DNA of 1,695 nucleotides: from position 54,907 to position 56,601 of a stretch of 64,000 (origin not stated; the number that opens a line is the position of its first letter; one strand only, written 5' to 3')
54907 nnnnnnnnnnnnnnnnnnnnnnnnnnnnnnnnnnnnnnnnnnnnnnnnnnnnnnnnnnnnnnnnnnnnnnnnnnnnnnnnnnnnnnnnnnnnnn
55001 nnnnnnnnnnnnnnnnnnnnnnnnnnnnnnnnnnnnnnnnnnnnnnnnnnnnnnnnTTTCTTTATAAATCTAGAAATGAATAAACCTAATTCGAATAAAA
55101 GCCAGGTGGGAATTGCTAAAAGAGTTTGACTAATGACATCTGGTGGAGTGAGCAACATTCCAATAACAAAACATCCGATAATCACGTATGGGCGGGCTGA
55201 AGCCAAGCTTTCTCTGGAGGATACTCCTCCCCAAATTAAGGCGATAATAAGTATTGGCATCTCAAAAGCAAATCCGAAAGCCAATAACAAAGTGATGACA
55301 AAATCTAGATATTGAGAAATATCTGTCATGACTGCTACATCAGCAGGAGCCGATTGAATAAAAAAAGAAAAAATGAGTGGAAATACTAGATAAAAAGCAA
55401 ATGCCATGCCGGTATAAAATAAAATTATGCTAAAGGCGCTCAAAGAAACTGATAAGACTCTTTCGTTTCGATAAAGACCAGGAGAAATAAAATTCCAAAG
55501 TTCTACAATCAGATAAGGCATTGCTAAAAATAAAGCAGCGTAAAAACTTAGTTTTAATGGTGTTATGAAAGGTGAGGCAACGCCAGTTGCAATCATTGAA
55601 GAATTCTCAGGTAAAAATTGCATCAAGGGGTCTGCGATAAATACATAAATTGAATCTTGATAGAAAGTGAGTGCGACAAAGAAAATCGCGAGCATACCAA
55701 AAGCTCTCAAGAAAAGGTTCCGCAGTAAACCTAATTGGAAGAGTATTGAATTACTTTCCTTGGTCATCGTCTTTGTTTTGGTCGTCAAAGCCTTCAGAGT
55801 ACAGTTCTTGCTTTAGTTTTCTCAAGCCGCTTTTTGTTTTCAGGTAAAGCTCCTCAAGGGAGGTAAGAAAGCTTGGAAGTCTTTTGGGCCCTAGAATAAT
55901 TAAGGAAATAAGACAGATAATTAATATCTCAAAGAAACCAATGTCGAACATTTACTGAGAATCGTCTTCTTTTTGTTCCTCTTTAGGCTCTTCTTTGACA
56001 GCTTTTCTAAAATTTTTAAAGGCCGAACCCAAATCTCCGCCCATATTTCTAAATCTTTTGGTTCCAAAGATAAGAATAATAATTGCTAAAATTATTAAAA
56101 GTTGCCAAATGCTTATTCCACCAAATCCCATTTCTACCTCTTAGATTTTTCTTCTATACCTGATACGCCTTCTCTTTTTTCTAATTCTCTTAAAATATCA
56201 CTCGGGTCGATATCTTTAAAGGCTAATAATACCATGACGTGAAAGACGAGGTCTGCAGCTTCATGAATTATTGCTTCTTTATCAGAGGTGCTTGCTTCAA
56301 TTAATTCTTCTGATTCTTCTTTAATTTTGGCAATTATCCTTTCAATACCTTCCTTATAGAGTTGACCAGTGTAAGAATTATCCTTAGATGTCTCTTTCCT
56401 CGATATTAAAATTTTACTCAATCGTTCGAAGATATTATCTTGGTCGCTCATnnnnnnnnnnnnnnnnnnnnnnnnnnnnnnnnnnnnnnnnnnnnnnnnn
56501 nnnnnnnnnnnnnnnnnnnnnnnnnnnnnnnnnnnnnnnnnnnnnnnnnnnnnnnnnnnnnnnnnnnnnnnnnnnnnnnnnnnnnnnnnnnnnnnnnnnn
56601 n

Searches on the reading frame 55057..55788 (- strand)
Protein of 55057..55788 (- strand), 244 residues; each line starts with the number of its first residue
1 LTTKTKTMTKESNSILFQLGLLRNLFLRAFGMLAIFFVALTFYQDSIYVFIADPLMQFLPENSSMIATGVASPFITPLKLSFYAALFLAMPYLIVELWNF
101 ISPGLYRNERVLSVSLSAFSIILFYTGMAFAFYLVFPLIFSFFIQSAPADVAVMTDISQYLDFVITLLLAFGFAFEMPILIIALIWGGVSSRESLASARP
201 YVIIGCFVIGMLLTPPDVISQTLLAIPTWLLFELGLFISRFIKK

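Call 65: search_protein_families(library=pfam, proteins=[window:55057-55788:-], max_evalue=0.001)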
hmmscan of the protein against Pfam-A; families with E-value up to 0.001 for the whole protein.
window:55057-55788:- (244 aa): 1 family
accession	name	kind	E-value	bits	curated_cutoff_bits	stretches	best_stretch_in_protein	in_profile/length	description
PF00902.23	TatC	-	2.1e-60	204.5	25.1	1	21-227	5-208/208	Sec-independent protein translocase protein (TatC)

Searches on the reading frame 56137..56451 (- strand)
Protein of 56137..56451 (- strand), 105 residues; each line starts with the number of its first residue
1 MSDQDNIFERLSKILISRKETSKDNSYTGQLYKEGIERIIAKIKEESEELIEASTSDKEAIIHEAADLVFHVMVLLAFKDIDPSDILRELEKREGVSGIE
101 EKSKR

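Call 65: search_protein_families(library=pfam, proteins=[window:56137-56451:-], max_evalue=0.001)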
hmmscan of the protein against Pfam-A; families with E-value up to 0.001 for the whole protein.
window:56137-56451:- (105 aa): 2 families
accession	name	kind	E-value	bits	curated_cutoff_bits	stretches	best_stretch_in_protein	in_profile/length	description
PF01503.22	PRA-PH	-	7e-20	71.7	21.3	1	9-93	2-85/86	Phosphoribosyl-ATP pyrophosphohydrolase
PF03819.22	MazG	-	7.6e-05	23.3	22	1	36-89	3-61/74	MazG nucleotide pyrophosphohydrolase domain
